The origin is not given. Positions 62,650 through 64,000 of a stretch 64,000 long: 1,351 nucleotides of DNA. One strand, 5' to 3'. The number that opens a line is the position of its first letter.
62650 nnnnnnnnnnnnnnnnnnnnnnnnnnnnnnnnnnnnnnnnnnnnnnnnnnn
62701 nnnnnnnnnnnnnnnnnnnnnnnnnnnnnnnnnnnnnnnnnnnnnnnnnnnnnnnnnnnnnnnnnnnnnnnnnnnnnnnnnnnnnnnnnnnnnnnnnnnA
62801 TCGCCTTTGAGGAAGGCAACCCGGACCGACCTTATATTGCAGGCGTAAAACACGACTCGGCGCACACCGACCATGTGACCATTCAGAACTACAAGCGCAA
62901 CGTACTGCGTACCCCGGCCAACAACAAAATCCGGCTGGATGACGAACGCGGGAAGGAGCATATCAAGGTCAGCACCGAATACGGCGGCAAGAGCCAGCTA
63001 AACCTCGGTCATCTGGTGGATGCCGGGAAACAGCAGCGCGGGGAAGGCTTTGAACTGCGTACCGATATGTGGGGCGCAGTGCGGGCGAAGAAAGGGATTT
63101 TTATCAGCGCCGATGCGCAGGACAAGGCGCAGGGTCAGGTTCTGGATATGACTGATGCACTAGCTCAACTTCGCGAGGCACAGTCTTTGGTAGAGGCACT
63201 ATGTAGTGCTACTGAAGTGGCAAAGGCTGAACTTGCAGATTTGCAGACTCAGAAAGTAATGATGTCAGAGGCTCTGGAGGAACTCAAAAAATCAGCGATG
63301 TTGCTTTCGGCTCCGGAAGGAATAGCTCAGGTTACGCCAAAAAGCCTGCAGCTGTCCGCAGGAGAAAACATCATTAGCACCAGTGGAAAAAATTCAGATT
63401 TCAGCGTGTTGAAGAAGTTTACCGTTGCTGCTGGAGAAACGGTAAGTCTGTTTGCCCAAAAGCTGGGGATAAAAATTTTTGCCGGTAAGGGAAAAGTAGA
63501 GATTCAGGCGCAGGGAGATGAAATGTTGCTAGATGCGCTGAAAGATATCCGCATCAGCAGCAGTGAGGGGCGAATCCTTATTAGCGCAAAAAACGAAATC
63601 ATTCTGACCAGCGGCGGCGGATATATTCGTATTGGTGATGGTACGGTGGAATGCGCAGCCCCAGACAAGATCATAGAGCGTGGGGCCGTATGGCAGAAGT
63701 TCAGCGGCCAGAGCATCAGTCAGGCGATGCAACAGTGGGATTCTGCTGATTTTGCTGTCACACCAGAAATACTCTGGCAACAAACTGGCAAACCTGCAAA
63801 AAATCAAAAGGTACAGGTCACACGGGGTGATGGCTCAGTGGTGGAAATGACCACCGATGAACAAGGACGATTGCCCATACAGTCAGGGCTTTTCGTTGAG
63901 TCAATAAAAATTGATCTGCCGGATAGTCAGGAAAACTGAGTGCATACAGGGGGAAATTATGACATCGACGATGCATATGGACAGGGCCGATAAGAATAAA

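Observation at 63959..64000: Unidentified gene starting right after vgrG: candidate adaptor or effector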

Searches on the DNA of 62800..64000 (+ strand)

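Call 5: search_dna_similar(query=window:62800-64000:+, collection=ecoli_genomes, mode=near, max_rows=15)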
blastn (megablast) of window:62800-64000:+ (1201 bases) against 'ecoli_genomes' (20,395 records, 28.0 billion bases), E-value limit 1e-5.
Records with a match: 1290; places in all: 2520; records where one place covers at least 80% of the query: 184.
Genomes with a match: 1288 of 5426; with a place that covers at least 80% of the query: 184. Places per genome that has any: lowest 1, median 2, highest 4. On chromosomes: 2516 places; on plasmids: 4.
Best place of each record, by identity: >=99% 138; 95-99% 165; 90-95% 987.
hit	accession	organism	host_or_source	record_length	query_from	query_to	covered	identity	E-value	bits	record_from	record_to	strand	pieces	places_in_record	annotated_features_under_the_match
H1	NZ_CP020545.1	Escherichia coli strain ZJ3920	Homo sapiens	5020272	1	1201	100%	100.0%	0e+0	2218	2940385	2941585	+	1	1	DUF2345 domain-containing protein | esterase/lipase family protein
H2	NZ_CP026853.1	Escherichia coli strain MS7163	Homo sapiens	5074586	1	1201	100%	100.0%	0e+0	2218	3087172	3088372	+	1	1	DUF2345 domain-containing protein | esterase/lipase family protein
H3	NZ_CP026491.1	Escherichia coli strain HS13-1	Homo sapiens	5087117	1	1201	100%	100.0%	0e+0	2218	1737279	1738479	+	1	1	DUF2345 domain-containing protein | esterase/lipase family protein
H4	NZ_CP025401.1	Escherichia coli strain MS8345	Homo sapiens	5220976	1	1201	100%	100.0%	0e+0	2218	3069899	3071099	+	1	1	DUF2345 domain-containing protein | esterase/lipase family protein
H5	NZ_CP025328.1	Escherichia coli strain ExPEC XM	Duck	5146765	1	1201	100%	100.0%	0e+0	2218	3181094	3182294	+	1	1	DUF2345 domain-containing protein | esterase/lipase family protein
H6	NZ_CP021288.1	Escherichia coli strain PA45B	Homo sapiens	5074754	1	1201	100%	100.0%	0e+0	2218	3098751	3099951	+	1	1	DUF2345 domain-containing protein | esterase/lipase family protein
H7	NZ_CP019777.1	Escherichia coli NU14 strain NU14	Homo sapiens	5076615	1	1201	100%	100.0%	0e+0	2218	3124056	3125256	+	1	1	DUF2345 domain-containing protein | esterase/lipase family protein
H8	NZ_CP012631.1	Escherichia coli strain SF-173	Homo sapiens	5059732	1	1201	100%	100.0%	0e+0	2218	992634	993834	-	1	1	DUF2345 domain-containing protein | esterase/lipase family protein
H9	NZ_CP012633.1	Escherichia coli strain SF-166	Homo sapiens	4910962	1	1201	100%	100.0%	0e+0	2218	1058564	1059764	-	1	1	DUF2345 domain-containing protein | esterase/lipase family protein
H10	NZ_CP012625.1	Escherichia coli strain SF-468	Homo sapiens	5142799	1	1201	100%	100.0%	0e+0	2218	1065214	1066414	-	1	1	DUF2345 domain-containing protein | esterase/lipase family protein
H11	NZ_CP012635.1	Escherichia coli strain SF-088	Homo sapiens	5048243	1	1201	100%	100.0%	0e+0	2218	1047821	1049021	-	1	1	DUF2345 domain-containing protein | esterase/lipase family protein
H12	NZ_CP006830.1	Escherichia coli APEC O18 strain APEC O18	chicken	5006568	1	1201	100%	100.0%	0e+0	2218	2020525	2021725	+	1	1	DUF2345 domain-containing protein | esterase/lipase family protein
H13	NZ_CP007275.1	Escherichia coli strain O18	-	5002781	1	1201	100%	100.0%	0e+0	2218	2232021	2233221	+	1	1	DUF2345 domain-containing protein | esterase/lipase family protein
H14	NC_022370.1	Escherichia coli PMV-1 strain PMV-1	-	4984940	1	1201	100%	100.0%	0e+0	2218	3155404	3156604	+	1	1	DUF2345 domain-containing protein | esterase/lipase family protein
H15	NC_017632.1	Escherichia coli UM146 strain UM146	-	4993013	1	1201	100%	100.0%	0e+0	2218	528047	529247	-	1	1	DUF2345 domain-containing protein | esterase/lipase family protein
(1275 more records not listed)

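Call 6: get_annotated_region(hit=H7, flank=12000)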
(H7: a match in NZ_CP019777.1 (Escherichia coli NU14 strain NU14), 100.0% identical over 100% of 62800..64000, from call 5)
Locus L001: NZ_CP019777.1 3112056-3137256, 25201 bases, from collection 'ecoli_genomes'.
description: Escherichia coli NU14 chromosome, complete genome
organism: Escherichia coli NU14 strain NU14 (NCBI taxid 569579)
replicon: chromosome; assembly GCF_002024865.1
host: Homo sapiens; source: urine; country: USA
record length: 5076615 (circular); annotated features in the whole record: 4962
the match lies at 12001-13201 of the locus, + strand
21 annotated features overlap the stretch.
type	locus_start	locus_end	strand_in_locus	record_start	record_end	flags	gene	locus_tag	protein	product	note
CDS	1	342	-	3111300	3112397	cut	mltA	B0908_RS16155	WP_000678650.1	murein transglycosylase A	-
tRNA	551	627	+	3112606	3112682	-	-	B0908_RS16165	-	tRNA-Met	-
tRNA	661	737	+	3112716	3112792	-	-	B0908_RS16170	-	tRNA-Met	-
tRNA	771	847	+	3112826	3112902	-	-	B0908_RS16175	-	tRNA-Met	-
CDS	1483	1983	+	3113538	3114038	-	tssB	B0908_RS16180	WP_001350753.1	type VI secretion system contractile sheath small subunit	-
CDS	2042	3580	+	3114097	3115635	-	tssC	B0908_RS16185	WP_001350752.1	type VI secretion system contractile sheath large subunit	-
CDS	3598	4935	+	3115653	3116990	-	tssK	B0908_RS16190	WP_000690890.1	type VI secretion system baseplate subunit TssK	-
CDS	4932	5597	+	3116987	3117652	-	tssL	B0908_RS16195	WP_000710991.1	type VI secretion system protein TssL, short form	-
CDS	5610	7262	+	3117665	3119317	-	-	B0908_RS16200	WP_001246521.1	OmpA family protein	-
CDS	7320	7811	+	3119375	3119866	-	-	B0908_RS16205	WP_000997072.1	Hcp family type VI secretion system effector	-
CDS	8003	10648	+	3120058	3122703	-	tssH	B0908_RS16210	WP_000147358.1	type VI secretion system ATPase TssH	-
CDS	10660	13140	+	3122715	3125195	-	-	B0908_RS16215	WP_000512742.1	DUF2345 domain-containing protein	-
CDS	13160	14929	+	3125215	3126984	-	-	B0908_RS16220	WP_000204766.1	esterase/lipase family protein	-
CDS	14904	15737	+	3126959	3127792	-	-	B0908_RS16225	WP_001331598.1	hypothetical protein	-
CDS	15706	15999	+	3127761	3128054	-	-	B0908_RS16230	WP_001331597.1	T6SS immunity protein Tli4 family protein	-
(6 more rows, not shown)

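Call 16: get_annotated_region(hit=H5, flank=6000)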
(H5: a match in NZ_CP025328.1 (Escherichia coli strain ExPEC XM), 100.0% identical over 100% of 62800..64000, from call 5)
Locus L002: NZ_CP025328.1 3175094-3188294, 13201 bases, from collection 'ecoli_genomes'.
description: Escherichia coli strain ExPEC XM chromosome, complete genome
organism: Escherichia coli strain ExPEC XM (NCBI taxid 562)
replicon: chromosome; assembly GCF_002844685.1
host: Duck; source: Whole blood of a duck with colibacillosis; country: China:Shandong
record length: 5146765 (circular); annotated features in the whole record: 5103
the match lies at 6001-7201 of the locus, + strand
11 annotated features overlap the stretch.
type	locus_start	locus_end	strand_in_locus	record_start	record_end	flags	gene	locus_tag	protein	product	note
CDS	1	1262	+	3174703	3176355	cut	-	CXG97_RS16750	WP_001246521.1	OmpA family protein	-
CDS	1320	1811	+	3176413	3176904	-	-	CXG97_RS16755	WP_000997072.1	Hcp family type VI secretion system effector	-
CDS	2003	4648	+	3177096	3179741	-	tssH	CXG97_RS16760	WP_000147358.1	type VI secretion system ATPase TssH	-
CDS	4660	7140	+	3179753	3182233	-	-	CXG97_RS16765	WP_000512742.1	DUF2345 domain-containing protein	-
CDS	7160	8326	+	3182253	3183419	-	-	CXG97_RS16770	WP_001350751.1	esterase/lipase family protein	-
CDS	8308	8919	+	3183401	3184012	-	-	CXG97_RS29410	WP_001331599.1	hypothetical protein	-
CDS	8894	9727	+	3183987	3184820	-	-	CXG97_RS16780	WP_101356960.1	hypothetical protein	-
CDS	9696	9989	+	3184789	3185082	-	-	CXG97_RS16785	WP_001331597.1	T6SS immunity protein Tli4 family protein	-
CDS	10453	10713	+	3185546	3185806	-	-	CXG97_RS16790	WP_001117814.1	PAAR domain-containing protein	-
CDS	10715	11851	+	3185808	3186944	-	-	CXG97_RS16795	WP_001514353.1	hypothetical protein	-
CDS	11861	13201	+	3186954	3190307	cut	-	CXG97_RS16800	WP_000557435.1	ImcF-related family protein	-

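Call 17: search_dna_similar(query=L001:13141-16470:+, collection=ecoli_genomes, mode=near, max_rows=40, rows=spread)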
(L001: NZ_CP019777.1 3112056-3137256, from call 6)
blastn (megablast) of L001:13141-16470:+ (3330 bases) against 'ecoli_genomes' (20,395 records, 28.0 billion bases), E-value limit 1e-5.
Records with a match: 185; places in all: 233; records where one place covers at least 80% of the query: 135.
Genomes with a match: 185 of 5426; with a place that covers at least 80% of the query: 135. Places per genome that has any: lowest 1, median 1, highest 3. On chromosomes: 233 places; on plasmids: 0.
Best place of each record, by identity: >=99% 130; 95-99% 5; 60-80% 50.
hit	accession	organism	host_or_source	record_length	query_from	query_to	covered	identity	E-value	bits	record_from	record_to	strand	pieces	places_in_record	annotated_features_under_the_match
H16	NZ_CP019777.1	Escherichia coli NU14 strain NU14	Homo sapiens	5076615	1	3330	100%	100.0%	0e+0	6150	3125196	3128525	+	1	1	esterase/lipase family protein | hypothetical protein | T6SS immunity protein Tli4 family protein | PAAR domain-containing protein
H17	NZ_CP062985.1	Escherichia coli UTI89 strain UTI89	Homo sapiens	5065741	1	3330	100%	100.0%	0e+0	6150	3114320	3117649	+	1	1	esterase/lipase family protein | hypothetical protein | T6SS immunity protein Tli4 family protein | PAAR domain-containing protein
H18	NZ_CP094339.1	Escherichia coli strain W224N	cerebrospinal fluid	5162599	1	3330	100%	100.0%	0e+0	6150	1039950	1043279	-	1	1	esterase/lipase family protein | hypothetical protein | T6SS immunity protein Tli4 family protein | PAAR domain-containing protein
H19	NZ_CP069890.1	Escherichia coli strain FDAARGOS_1295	Homo sapiens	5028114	1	3330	100%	100.0%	0e+0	6150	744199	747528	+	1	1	esterase/lipase family protein | hypothetical protein | T6SS immunity protein Tli4 family protein | PAAR domain-containing protein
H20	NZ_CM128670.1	Escherichia coli strain EC69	cerebrospinal fluid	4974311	1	3330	100%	100.0%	0e+0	6150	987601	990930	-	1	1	esterase/lipase family protein | hypothetical protein | T6SS immunity protein Tli4 family protein | PAAR domain-containing protein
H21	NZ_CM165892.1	Escherichia coli strain N44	Homo sapiens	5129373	1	3330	100%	100.0%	0e+0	6150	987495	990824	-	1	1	esterase/lipase family protein | hypothetical protein | T6SS immunity protein Tli4 family protein | PAAR domain-containing protein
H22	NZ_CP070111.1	Escherichia coli strain FDAARGOS_1301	Homo sapiens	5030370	1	3330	100%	100.0%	0e+0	6151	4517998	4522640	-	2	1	esterase/lipase family protein | IS3 family transposase | hypothetical protein | T6SS immunity protein Tli4 family protein | AL1L pseudoknot | and 1 other names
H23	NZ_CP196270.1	Escherichia coli strain AH20K059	Homo sapiens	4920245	1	3330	100%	100.0%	0e+0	6151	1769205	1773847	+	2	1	esterase/lipase family protein | IS3 family transposase | hypothetical protein | T6SS immunity protein Tli4 family protein | AL1L pseudoknot | and 1 other names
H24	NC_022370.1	Escherichia coli PMV-1 strain PMV-1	-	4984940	1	3330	100%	100.0%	0e+0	6144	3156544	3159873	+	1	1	esterase/lipase family protein | hypothetical protein | T6SS immunity protein Tli4 family protein | PAAR domain-containing protein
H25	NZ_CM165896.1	Escherichia coli strain N31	Homo sapiens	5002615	1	3330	100%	100.0%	0e+0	6144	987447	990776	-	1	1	esterase/lipase family protein | hypothetical protein | T6SS immunity protein Tli4 family protein | PAAR domain-containing protein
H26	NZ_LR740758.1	Escherichia coli strain BEN5202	Gallus gallus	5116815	1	3330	100%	100.0%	0e+0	6144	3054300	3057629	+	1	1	esterase/lipase family protein | hypothetical protein | T6SS immunity protein Tli4 family protein | PAAR domain-containing protein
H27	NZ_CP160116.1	Escherichia coli strain 729_xx_1_3_yolk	Poultry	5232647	1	3330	100%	100.0%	0e+0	6143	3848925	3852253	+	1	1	esterase/lipase family protein | hypothetical protein | T6SS immunity protein Tli4 family protein | PAAR domain-containing protein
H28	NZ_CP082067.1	Escherichia coli strain MS20673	Homo sapiens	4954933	1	3330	100%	99.9%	0e+0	6139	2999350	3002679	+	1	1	esterase/lipase family protein | hypothetical protein | T6SS immunity protein Tli4 family protein | PAAR domain-containing protein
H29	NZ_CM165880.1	Escherichia coli strain N66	Homo sapiens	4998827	1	3330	100%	99.9%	0e+0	6137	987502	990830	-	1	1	esterase/lipase family protein | hypothetical protein | T6SS immunity protein Tli4 family protein | PAAR domain-containing protein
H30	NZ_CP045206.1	Escherichia coli strain DE17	Duck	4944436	1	3326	100%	99.9%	0e+0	6130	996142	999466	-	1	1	esterase/lipase family protein | hypothetical protein | T6SS immunity protein Tli4 family protein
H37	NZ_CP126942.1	Escherichia coli O1:K1:H7 strain APEC E18006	Gallus gallus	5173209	1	3330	100%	99.7%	0e+0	6085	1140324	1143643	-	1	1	esterase/lipase family protein | hypothetical protein (x2) | T6SS immunity protein Tli4 family protein | PAAR domain-containing protein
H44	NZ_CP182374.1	Escherichia coli strain bR_120_Kylling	-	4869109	1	3330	100%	98.8%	0e+0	5919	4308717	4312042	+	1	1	esterase/lipase family protein | T6SS immunity protein Tli4 family protein | PAAR domain-containing protein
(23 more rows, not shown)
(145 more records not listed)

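Call 21: get_annotated_region(hit=H44, flank=3000)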
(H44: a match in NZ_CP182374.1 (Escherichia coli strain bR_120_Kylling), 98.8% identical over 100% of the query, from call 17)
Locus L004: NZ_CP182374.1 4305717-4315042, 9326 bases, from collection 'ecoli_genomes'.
description: Escherichia coli strain bR_120_Kylling chromosome, complete genome
organism: Escherichia coli strain bR_120_Kylling (NCBI taxid 562)
replicon: chromosome; assembly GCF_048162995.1
host: -; source: -; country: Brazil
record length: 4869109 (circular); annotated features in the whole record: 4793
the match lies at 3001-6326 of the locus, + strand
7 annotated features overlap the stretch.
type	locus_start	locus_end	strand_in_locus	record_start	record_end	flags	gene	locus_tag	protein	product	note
CDS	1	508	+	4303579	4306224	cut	tssH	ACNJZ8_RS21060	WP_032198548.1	type VI secretion system ATPase TssH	-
CDS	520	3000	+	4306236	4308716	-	-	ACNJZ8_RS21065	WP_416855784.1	DUF2345 domain-containing protein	-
CDS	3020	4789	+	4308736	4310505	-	-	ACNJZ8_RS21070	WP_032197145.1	esterase/lipase family protein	-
CDS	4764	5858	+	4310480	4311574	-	-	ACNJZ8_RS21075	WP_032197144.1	T6SS immunity protein Tli4 family protein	-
CDS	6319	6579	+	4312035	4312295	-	-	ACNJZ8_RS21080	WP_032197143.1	PAAR domain-containing protein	-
CDS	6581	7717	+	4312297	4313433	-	-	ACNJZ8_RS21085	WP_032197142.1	hypothetical protein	-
CDS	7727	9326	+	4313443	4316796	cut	-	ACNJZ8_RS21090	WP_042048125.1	ImcF-related family protein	-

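Call 34: search_dna_similar(query=L001:14262-14351:+, collection=ecoli_genomes, mode=near, max_rows=60, rows=spread)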
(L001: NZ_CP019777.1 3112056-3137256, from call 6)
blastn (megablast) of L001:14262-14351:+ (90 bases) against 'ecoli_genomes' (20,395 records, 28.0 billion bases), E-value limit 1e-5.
Records with a match: 135; places in all: 135; records where one place covers at least 80% of the query: 135.
Genomes with a match: 135 of 5426; with a place that covers at least 80% of the query: 135. Places per genome that has any: lowest 1, median 1, highest 1. On chromosomes: 135 places; on plasmids: 0.
Best place of each record, by identity: >=99% 68; 95-99% 5; 80-90% 62.
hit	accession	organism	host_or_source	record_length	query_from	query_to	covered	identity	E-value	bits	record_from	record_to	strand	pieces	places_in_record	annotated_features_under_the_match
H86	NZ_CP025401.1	Escherichia coli strain MS8345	Homo sapiens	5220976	1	90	100%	100.0%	7e-39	167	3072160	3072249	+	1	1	esterase/lipase family protein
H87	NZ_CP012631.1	Escherichia coli strain SF-173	Homo sapiens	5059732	1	90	100%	100.0%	7e-39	167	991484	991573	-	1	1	esterase/lipase family protein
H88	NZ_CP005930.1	Escherichia coli APEC IMT5155 strain APEC IMT5155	chicken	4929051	1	90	100%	100.0%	7e-39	167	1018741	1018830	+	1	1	esterase/lipase family protein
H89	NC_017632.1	Escherichia coli UM146 strain UM146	-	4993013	1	90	100%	100.0%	7e-39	167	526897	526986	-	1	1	esterase/lipase family protein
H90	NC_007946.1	Escherichia coli UTI89 strain UTI89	-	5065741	1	90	100%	100.0%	7e-39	167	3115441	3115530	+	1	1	esterase/lipase family protein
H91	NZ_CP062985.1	Escherichia coli UTI89 strain UTI89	Homo sapiens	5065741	1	90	100%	100.0%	7e-39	167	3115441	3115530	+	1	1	esterase/lipase family protein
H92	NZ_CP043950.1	Escherichia coli strain ST95-32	chicken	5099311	1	90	100%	100.0%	7e-39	167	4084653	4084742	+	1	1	esterase/lipase family protein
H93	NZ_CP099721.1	Escherichia coli strain EC21GDE043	feces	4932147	1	90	100%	100.0%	7e-39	167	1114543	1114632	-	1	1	esterase/lipase family protein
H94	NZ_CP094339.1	Escherichia coli strain W224N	cerebrospinal fluid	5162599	1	90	100%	100.0%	7e-39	167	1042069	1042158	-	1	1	esterase/lipase family protein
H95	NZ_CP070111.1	Escherichia coli strain FDAARGOS_1301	Homo sapiens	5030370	1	90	100%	100.0%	7e-39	167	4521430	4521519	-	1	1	esterase/lipase family protein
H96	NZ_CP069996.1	Escherichia coli strain FDAARGOS_1300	Homo sapiens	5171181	1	90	100%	100.0%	7e-39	167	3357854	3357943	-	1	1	esterase/lipase family protein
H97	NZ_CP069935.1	Escherichia coli strain FDAARGOS_1302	Homo sapiens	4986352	1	90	100%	100.0%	7e-39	167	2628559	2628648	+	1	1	esterase/lipase family protein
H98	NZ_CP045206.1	Escherichia coli strain DE17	Duck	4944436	1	90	100%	100.0%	7e-39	167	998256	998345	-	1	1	esterase/lipase family protein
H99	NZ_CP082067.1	Escherichia coli strain MS20673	Homo sapiens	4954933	1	90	100%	100.0%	7e-39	167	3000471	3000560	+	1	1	esterase/lipase family protein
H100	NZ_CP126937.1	Escherichia coli O2:K1:H4 strain APEC E19019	Gallus gallus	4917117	1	90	100%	100.0%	7e-39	167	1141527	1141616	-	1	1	esterase/lipase family protein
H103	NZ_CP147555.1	Escherichia coli strain GN05064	Homo sapiens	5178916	1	90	100%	100.0%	7e-39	167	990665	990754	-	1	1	esterase/lipase family protein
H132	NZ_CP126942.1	Escherichia coli O1:K1:H7 strain APEC E18006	Gallus gallus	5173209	1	90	100%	88.9%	2e-19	102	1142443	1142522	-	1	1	esterase/lipase family protein | hypothetical protein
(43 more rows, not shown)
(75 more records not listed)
